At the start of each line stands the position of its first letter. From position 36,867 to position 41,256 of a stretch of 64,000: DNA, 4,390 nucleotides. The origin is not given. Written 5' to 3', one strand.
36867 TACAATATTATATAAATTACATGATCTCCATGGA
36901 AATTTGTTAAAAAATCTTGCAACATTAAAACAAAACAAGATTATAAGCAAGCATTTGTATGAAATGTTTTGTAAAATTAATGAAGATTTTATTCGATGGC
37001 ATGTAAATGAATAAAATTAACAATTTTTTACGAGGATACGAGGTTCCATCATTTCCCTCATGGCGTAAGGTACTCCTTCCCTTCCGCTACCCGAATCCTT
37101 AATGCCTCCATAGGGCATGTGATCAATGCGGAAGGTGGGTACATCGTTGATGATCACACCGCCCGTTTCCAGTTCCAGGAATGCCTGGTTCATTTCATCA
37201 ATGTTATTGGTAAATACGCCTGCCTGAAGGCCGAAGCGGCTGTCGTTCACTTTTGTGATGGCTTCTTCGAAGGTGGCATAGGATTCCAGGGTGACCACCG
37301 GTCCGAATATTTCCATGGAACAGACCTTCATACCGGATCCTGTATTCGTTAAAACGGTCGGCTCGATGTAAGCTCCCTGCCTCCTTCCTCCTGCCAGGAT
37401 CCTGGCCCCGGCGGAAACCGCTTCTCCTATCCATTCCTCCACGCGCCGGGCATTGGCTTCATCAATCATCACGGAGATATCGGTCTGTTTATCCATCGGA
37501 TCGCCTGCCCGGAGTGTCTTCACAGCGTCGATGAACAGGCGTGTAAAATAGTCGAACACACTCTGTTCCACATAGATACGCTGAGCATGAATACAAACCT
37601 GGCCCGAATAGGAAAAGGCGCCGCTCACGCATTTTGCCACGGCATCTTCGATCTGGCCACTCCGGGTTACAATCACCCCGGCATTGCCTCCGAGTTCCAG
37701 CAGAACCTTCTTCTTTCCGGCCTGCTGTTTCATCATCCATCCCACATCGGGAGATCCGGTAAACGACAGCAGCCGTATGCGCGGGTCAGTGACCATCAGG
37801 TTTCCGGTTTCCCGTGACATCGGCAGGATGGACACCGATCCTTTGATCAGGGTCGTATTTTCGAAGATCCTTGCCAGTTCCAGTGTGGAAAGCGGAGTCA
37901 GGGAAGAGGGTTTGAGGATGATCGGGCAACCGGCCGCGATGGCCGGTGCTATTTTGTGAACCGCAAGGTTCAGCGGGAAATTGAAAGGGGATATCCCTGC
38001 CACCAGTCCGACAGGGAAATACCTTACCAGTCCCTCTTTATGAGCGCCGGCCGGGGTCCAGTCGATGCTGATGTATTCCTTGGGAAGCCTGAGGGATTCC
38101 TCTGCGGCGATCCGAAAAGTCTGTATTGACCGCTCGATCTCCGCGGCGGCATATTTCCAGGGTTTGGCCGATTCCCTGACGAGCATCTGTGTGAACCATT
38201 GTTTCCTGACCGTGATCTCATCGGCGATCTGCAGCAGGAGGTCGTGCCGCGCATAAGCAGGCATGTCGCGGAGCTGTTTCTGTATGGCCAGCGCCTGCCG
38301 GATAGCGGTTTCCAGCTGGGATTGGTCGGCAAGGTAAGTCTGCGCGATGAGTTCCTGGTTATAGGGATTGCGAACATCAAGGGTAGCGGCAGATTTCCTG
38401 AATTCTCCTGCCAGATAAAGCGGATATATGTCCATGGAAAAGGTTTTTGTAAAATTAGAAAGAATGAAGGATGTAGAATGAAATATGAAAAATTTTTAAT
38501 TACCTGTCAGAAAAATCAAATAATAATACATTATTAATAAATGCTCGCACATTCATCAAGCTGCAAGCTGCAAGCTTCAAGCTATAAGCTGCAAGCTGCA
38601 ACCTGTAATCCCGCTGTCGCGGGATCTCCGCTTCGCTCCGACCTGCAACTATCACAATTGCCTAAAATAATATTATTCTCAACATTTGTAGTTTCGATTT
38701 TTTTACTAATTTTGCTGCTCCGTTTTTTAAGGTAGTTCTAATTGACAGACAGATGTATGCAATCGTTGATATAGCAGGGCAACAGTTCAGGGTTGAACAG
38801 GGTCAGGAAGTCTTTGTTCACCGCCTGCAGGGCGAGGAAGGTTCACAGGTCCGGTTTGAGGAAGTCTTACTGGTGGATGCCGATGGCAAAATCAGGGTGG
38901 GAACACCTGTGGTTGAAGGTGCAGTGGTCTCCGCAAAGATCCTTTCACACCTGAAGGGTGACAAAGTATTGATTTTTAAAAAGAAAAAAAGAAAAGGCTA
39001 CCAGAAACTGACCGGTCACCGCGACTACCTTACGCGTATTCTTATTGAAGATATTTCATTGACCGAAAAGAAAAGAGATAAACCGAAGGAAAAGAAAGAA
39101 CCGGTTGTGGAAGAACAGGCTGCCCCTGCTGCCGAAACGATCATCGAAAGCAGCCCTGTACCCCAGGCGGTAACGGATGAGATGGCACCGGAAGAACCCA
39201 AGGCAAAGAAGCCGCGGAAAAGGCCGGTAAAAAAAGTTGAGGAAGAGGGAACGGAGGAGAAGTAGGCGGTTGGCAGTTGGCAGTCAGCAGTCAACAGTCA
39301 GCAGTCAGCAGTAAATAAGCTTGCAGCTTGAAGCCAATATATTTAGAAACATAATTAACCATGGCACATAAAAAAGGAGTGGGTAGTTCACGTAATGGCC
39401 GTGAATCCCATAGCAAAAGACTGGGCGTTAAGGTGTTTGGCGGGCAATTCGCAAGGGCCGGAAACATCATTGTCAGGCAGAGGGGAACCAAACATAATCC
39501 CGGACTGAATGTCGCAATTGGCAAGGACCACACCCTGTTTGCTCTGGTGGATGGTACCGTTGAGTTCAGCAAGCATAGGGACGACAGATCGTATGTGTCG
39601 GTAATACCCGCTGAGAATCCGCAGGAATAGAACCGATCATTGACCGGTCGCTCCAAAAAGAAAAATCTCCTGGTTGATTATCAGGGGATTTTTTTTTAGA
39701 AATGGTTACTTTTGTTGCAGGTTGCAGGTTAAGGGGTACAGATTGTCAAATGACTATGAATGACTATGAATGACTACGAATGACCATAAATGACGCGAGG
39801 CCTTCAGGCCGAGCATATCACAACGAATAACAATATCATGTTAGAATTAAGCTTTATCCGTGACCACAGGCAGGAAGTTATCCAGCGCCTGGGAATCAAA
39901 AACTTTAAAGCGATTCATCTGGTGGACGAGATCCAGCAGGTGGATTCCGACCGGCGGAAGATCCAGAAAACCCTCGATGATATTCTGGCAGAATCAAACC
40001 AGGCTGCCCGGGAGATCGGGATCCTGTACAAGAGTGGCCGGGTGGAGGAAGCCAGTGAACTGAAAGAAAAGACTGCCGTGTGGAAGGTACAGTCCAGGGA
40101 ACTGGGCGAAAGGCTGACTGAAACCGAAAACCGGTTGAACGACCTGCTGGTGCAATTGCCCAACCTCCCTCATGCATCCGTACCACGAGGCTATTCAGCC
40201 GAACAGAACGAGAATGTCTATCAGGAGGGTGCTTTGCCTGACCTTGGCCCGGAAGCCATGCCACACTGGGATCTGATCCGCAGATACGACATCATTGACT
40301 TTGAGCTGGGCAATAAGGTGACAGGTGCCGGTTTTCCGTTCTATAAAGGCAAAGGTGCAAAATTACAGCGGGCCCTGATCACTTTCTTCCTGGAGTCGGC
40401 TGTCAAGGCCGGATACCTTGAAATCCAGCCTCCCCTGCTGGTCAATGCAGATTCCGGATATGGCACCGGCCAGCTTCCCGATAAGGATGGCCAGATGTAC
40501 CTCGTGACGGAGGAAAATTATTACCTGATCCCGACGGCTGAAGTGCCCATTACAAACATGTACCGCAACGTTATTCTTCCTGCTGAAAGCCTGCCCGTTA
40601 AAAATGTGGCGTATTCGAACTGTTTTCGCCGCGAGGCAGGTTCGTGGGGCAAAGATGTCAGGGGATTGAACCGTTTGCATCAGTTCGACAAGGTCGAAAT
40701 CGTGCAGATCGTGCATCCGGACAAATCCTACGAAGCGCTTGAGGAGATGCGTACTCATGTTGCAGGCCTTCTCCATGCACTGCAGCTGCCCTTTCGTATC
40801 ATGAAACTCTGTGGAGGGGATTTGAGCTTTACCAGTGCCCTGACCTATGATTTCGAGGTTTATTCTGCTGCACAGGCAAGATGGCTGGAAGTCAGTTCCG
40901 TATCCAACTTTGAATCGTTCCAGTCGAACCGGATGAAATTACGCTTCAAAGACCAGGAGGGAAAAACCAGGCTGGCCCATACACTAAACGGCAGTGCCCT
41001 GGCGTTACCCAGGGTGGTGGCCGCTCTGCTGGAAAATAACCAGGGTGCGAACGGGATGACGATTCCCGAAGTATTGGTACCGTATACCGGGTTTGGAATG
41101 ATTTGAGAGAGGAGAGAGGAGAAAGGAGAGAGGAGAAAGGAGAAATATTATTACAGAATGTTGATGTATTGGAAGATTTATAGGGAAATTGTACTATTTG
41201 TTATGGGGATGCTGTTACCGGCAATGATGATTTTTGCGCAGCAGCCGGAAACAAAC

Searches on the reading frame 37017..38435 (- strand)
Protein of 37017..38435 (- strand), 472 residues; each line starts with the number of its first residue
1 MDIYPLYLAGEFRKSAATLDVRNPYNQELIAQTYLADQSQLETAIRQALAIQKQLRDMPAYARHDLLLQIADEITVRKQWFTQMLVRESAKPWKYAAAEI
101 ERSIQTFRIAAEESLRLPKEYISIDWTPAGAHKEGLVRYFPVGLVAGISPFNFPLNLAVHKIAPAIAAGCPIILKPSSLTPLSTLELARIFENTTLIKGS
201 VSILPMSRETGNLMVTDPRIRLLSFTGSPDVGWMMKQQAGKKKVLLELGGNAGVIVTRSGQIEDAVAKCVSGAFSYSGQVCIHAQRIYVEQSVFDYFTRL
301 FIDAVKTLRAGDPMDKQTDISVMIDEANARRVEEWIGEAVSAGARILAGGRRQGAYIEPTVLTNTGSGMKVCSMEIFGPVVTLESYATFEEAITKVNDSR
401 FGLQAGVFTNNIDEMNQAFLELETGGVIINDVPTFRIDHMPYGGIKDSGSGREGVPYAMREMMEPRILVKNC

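Call 5: search_protein_families(library=pfam, proteins=[window:37017-38435:-], max_evalue=0.01)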
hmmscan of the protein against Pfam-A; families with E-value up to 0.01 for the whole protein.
window:37017-38435:- (472 aa): 1 family
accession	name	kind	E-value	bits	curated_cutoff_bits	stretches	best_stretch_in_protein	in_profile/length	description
PF00171.27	Aldedh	-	1.4e-139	466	23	1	15-466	4-459/461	Aldehyde dehydrogenase family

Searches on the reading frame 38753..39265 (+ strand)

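Call 5: search_protein_families(library=pfam, proteins=[window:38753-39265:+], max_evalue=0.01)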
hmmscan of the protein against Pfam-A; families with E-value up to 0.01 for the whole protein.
window:38753-39265:+ (170 aa): 1 family
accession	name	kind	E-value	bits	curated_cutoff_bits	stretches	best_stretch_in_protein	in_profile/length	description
PF00829.26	Ribosomal_L21p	-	2.8e-35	121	27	1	1-101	1-99/99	Ribosomal prokaryotic L21 protein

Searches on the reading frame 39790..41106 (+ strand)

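Call 5: search_protein_families(library=pfam, proteins=[window:39790-41106:+], max_evalue=0.01)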
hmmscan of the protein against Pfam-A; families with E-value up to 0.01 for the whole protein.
window:39790-41106:+ (438 aa): 2 families
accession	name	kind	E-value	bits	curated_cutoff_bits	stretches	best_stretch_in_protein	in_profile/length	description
PF00587.30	tRNA-synt_2b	-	9.8e-37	127.2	29.3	1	241-417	8-179/179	tRNA synthetase class II core domain (G, H, P, S and T)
PF02403.27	Seryl_tRNA_N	-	3.1e-18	66.4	28.2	1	17-127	1-108/108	Seryl-tRNA synthetase N-terminal domain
